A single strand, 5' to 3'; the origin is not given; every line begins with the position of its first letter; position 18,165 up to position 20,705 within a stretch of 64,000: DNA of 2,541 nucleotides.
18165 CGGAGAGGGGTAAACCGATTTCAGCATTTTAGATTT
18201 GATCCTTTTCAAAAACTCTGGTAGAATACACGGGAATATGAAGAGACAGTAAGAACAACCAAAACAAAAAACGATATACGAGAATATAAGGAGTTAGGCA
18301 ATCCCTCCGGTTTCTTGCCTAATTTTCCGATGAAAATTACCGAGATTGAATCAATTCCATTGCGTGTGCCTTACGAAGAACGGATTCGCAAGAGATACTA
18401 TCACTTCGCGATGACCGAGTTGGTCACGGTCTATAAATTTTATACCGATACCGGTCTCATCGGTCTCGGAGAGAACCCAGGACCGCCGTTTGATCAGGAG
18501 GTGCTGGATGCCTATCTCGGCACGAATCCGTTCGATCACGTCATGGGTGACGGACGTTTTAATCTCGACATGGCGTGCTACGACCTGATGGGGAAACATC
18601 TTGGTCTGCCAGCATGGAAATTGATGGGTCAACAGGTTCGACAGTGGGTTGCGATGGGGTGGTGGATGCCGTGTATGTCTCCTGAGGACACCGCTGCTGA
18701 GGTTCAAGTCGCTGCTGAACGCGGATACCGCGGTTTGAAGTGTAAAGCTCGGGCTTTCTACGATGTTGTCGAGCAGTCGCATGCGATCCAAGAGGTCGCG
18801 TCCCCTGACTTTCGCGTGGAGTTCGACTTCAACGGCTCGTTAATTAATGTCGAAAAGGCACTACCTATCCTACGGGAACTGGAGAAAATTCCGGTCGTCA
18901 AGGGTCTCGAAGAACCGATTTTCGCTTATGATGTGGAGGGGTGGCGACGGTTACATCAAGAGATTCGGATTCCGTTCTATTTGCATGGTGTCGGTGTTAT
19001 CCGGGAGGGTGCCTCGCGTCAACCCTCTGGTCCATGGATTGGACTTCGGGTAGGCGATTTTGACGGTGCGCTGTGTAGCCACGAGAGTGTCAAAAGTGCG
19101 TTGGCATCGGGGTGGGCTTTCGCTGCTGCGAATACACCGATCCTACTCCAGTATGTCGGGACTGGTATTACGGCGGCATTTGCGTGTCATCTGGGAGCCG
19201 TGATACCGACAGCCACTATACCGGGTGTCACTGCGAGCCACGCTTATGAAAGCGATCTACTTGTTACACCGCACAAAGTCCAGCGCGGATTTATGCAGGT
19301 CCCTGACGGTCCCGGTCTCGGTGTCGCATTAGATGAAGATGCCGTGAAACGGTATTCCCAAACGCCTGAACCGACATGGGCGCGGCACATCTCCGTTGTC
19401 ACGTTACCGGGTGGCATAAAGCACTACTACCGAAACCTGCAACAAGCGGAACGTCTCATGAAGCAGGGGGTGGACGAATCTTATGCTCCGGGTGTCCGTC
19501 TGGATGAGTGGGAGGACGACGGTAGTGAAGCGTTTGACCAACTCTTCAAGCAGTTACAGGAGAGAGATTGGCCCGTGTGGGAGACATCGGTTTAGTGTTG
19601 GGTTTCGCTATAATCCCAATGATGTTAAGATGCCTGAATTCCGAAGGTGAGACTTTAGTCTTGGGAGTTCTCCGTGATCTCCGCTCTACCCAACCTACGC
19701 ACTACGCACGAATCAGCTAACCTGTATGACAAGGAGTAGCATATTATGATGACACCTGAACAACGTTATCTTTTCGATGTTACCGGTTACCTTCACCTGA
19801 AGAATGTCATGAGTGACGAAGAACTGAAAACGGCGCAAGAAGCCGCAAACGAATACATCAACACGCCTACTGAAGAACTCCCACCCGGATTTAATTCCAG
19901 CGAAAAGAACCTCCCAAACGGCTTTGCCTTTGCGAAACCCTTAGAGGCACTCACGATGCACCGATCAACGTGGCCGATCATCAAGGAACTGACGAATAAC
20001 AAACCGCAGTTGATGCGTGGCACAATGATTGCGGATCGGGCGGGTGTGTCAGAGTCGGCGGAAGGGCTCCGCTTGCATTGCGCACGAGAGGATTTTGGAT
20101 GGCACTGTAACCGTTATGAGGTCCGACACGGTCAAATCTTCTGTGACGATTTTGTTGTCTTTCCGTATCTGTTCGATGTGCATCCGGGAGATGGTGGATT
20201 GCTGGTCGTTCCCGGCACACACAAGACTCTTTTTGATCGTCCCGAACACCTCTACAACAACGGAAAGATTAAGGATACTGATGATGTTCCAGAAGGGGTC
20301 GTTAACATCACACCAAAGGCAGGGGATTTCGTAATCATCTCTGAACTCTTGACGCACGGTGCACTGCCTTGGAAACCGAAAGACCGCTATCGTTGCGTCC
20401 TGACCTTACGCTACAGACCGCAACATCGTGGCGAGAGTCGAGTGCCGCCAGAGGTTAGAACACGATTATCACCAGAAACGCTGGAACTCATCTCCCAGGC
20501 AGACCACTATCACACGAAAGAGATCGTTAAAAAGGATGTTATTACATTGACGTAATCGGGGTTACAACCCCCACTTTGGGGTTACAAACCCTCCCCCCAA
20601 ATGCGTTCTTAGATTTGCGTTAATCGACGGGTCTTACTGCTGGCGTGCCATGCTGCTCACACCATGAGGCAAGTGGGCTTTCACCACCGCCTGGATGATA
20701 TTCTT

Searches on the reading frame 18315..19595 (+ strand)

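Call 12: search_protein_families(library=pfam, proteins=[window:18315-19595:+])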
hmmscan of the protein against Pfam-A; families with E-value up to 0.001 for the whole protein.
window:18315-19595:+ (426 aa): 1 family
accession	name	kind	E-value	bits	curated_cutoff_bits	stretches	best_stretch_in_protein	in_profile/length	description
PF13378.12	MR_MLE_C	-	2.8e-22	79.9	29.4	2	269-343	143-219/219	Enolase C-terminal domain-like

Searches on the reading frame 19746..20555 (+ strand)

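Call 12: search_protein_families(library=pfam, proteins=[window:19746-20555:+])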
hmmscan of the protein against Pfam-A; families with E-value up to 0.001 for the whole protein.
window:19746-20555:+ (269 aa): 1 family
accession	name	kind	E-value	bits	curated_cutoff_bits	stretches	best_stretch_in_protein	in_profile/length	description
PF05721.19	PhyH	-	3e-10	41.2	22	1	10-208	1-204/213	Phytanoyl-CoA dioxygenase (PhyH)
